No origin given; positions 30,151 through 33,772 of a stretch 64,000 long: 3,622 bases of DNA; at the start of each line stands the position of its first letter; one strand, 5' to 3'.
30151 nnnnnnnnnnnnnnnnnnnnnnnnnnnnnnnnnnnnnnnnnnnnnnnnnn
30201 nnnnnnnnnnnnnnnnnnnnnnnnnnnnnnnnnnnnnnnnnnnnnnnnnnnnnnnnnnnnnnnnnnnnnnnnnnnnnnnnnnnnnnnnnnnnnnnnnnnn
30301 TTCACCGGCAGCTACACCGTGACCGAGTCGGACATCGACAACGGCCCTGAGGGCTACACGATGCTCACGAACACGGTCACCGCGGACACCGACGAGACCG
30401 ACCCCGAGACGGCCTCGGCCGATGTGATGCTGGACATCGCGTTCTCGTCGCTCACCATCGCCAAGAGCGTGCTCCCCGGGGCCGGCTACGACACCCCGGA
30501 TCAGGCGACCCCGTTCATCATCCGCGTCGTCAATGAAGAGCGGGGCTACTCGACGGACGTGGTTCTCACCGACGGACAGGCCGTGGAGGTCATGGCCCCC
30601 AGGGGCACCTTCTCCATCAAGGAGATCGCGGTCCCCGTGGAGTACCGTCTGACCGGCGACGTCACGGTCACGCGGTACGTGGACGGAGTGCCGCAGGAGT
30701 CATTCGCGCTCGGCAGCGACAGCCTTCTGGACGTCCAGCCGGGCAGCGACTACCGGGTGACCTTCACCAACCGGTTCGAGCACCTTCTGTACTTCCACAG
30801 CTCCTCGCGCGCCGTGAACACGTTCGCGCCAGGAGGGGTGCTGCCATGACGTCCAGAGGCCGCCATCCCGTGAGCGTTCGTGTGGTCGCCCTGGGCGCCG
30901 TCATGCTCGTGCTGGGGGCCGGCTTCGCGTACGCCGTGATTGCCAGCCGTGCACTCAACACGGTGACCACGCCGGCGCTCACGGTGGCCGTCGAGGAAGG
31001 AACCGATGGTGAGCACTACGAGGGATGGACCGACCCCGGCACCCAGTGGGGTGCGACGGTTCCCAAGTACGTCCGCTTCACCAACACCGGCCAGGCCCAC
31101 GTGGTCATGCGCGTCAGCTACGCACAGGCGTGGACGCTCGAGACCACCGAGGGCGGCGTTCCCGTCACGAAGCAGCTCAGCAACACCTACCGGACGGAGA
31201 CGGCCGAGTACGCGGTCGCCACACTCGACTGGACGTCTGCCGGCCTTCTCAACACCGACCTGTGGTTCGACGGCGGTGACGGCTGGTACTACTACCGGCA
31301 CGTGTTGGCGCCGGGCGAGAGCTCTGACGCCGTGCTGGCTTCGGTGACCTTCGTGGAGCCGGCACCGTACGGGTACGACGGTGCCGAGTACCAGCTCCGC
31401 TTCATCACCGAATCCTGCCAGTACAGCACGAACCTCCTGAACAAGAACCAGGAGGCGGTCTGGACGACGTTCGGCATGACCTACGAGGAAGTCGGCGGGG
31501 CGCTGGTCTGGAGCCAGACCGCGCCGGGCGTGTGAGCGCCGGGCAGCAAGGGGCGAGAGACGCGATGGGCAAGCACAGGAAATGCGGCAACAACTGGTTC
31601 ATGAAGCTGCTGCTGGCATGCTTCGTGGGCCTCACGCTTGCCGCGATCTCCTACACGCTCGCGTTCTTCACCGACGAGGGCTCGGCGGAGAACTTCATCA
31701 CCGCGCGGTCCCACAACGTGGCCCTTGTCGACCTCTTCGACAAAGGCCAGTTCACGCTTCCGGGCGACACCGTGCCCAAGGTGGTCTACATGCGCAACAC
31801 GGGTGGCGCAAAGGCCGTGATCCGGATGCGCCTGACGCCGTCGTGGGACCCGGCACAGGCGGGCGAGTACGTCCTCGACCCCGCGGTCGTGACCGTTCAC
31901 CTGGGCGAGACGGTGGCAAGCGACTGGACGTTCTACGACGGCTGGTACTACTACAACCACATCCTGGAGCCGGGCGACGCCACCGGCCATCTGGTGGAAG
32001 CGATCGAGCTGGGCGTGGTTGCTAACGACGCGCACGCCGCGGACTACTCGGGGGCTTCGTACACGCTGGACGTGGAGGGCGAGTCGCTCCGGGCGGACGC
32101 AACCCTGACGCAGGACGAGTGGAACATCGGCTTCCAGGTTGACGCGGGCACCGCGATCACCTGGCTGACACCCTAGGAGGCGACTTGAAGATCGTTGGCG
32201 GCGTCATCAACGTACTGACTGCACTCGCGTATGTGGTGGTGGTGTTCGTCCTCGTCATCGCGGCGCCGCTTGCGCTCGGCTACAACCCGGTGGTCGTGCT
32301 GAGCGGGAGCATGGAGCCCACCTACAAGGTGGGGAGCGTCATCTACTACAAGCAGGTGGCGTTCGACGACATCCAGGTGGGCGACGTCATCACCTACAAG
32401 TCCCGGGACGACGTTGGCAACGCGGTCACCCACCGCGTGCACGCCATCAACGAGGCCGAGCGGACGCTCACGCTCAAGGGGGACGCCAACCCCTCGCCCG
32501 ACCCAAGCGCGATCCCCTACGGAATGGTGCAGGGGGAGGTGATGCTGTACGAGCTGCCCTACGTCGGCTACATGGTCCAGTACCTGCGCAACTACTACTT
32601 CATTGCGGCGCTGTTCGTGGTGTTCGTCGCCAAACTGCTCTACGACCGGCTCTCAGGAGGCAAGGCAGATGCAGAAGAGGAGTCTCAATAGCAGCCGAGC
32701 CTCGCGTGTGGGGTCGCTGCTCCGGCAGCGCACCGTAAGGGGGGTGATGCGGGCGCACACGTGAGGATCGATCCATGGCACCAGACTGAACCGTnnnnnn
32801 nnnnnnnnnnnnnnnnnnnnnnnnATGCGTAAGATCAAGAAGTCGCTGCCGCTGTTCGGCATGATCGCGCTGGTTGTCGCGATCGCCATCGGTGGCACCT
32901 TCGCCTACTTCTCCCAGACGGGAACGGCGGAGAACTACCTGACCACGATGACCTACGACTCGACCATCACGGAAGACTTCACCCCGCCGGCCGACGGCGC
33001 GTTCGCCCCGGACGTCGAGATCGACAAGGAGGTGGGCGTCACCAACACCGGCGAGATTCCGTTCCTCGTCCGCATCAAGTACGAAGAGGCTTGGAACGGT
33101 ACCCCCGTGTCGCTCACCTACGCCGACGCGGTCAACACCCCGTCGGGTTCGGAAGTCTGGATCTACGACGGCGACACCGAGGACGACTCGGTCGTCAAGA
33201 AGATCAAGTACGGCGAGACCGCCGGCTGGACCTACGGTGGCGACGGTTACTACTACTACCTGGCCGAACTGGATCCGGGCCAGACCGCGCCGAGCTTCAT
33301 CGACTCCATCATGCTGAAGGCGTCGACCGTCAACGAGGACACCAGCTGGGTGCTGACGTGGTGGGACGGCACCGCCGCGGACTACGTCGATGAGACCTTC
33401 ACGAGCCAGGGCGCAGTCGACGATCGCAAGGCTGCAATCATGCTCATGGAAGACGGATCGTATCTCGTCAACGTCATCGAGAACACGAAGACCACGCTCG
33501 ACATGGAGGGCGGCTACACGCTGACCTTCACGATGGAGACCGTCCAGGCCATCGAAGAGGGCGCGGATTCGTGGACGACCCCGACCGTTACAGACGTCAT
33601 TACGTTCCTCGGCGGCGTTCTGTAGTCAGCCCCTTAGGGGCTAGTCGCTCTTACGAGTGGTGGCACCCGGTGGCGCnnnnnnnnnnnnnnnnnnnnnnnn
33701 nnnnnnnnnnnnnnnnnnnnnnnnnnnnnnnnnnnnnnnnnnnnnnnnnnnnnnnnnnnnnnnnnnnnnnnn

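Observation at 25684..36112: SipW-type peptidase plus three TasA/camelysin-like subunits wired to a giant anchor-less adhesin and a sortase/LLRTG anchor: candidate wall-anchored fibre system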

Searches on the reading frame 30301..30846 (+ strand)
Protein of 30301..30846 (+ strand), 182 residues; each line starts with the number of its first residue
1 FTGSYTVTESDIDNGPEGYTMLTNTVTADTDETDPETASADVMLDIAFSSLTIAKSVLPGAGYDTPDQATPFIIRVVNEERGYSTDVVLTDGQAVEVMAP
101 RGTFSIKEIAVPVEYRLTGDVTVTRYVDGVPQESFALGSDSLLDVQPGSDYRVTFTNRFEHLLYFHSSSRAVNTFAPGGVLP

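Call 57: search_protein_families(library=pfam, proteins=[window:30301-30846:+], max_evalue=1)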
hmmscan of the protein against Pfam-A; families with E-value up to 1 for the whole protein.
window:30301-30846:+ (182 aa): 2 families
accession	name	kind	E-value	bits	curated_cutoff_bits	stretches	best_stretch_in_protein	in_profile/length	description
PF17802.7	SpaA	-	0.011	16.3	23.1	0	90-123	40-74/91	Prealbumin-like fold domain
PF24547.1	DUF7601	-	0.13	13.3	27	0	4-34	76-104/116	Domain of unknown function (DUF7601)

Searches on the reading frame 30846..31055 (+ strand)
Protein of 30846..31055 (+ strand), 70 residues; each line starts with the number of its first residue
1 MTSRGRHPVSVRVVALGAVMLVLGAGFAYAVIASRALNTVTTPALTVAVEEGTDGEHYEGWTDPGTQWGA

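Call 107: search_protein_families(library=ncbifam, proteins=[window:30846-31055:+], max_evalue=10)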
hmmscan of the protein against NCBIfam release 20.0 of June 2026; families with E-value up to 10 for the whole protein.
window:30846-31055:+ (70 aa): 2 families
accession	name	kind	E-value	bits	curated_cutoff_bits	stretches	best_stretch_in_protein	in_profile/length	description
NF042915.1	MAB_1171c_fam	subfamily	0.022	13.8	100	1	2-47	163-209/362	MAB_1171c family putative transporter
TIGR04296.1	PEFG-CTERM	domain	0.3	10.8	25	1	18-36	8-26/30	PEFG-CTERM sorting domain-containing protein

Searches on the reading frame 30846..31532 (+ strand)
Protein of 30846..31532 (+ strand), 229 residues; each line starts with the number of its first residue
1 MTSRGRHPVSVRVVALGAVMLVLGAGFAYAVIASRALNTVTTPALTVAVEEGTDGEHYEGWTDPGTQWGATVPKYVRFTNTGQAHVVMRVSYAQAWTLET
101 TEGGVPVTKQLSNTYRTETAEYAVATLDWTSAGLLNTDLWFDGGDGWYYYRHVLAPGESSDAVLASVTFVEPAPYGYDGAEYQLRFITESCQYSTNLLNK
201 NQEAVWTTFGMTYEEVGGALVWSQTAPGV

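Call 11: search_protein_families(library=pfam, proteins=[window:30846-31532:+], max_evalue=0.01)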
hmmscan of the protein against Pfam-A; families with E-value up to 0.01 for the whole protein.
window:30846-31532:+ (229 aa): 0 families

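Call 12: search_protein_families(library=ncbifam, proteins=[window:30846-31532:+], max_evalue=0.01)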
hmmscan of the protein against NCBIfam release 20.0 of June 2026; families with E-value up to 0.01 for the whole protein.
window:30846-31532:+ (229 aa): 1 family
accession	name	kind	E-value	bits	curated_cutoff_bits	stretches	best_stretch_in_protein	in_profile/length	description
TIGR04090.1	exp_by_SipW_IV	subfamily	2.1e-12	47.3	60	1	14-182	8-180/241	BsaA family SipW-dependent biofilm matrix protein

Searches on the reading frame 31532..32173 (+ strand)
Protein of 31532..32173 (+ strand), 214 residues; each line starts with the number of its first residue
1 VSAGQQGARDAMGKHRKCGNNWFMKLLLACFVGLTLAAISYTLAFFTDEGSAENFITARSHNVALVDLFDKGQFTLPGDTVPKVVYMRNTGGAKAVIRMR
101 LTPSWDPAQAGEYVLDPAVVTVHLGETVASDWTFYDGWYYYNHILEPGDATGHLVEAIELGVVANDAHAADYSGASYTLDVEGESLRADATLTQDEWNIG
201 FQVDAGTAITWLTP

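Call 11: search_protein_families(library=pfam, proteins=[window:31532-32173:+], max_evalue=0.01)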
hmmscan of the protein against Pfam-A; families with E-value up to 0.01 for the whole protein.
window:31532-32173:+ (214 aa): 0 families

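Call 12: search_protein_families(library=ncbifam, proteins=[window:31532-32173:+], max_evalue=0.01)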
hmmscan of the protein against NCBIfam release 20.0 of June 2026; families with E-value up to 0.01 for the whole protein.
window:31532-32173:+ (214 aa): 1 family
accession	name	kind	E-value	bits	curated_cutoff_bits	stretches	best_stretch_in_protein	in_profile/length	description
TIGR04090.1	exp_by_SipW_IV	subfamily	2.8e-14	53.4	60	2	26-107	3-84/241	BsaA family SipW-dependent biofilm matrix protein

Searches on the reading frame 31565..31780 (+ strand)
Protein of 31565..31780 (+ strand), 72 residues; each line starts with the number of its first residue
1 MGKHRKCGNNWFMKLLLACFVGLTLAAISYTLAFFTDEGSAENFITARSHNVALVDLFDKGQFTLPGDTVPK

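Call 107: search_protein_families(library=ncbifam, proteins=[window:31565-31780:+], max_evalue=10)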
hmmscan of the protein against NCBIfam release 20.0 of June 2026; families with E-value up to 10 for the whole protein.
window:31565-31780:+ (72 aa): 2 families
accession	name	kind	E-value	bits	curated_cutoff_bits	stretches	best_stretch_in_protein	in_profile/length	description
TIGR04090.1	exp_by_SipW_IV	subfamily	0.027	14.2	60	1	14-72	2-60/241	BsaA family SipW-dependent biofilm matrix protein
TIGR04088.1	cognate_SipW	domain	0.057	13.6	19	1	18-47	1-31/34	SipW-dependent-type signal peptide-containing protein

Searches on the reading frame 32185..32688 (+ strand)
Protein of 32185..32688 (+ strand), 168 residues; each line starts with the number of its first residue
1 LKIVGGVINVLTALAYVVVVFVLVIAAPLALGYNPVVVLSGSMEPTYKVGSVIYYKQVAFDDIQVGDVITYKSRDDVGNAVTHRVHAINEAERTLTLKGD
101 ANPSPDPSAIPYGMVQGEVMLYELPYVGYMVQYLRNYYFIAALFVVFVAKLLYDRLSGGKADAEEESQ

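Call 11: search_protein_families(library=pfam, proteins=[window:32185-32688:+], max_evalue=0.01)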
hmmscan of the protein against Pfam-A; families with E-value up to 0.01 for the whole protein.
window:32185-32688:+ (168 aa): 1 family
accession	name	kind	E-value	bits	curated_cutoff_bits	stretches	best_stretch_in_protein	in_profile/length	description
PF10502.14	Peptidase_S26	-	9.3e-06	26.1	22.9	1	14-87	4-79/168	Signal peptidase, peptidase S26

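Call 12: search_protein_families(library=ncbifam, proteins=[window:32185-32688:+], max_evalue=0.01)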
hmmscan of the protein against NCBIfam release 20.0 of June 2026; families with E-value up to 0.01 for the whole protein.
window:32185-32688:+ (168 aa): 3 families
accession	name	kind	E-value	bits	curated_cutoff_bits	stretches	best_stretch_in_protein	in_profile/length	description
TIGR02228.1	sigpep_I_arch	equivalog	3.5e-31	108.2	51.85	1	10-152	6-151/158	signal peptidase I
NF046067.1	SigPepSipWBacil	equivalog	4.8e-22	78.5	190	1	2-146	2-152/189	signal peptidase I SipW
TIGR02227.1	sigpep_I_bact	equivalog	6.1e-08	32.7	47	1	17-89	4-78/162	signal peptidase I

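Call 61: search_solved_structures(query=window:32185-32688:+, max_evalue=0.01, show_alignments=1)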
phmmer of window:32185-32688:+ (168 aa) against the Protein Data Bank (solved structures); distinct sequences matched with E-value up to 0.01: 3.
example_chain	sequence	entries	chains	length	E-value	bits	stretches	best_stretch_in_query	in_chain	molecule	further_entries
7p2q_A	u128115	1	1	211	7.8e-09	39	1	32-160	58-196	Signal peptidase complex catalytic subunit SEC11C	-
7p2p_A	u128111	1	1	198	1.8e-06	31.3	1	34-147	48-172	Signal peptidase complex catalytic subunit SEC11A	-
9rjb_A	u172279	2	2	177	7.1e-06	29.4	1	34-137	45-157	Signal peptidase complex catalytic subunit SEC11A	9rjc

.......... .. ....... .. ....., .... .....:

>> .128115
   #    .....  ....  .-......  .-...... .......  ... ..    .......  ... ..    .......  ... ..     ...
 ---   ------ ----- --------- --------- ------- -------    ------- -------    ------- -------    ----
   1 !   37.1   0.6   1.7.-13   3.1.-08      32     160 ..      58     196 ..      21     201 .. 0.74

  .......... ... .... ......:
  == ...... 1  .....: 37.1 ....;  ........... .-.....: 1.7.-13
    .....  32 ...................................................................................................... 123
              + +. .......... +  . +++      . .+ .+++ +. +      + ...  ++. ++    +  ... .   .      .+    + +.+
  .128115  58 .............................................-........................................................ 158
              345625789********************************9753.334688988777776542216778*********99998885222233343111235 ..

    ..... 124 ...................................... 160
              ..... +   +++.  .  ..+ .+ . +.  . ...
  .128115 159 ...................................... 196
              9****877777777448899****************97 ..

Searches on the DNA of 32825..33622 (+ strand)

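Call 96: search_rna_families(sources=[L001, L003, L005, L007, L012, L020, L022], threshold=gathering)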
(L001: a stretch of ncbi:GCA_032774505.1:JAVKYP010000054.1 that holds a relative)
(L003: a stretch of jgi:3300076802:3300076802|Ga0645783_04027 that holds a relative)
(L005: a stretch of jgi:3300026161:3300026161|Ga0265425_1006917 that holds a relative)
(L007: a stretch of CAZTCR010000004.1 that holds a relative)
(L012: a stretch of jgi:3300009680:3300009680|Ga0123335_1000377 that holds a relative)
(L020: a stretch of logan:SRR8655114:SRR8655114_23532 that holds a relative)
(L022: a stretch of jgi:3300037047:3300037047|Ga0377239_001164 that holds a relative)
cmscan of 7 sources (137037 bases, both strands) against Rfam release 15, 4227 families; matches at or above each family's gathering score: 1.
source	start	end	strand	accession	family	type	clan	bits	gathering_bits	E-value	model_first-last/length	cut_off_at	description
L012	14259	14331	-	RF00005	tRNA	Gene; tRNA;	CL00001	62.9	29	6e-11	1-71/71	no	tRNA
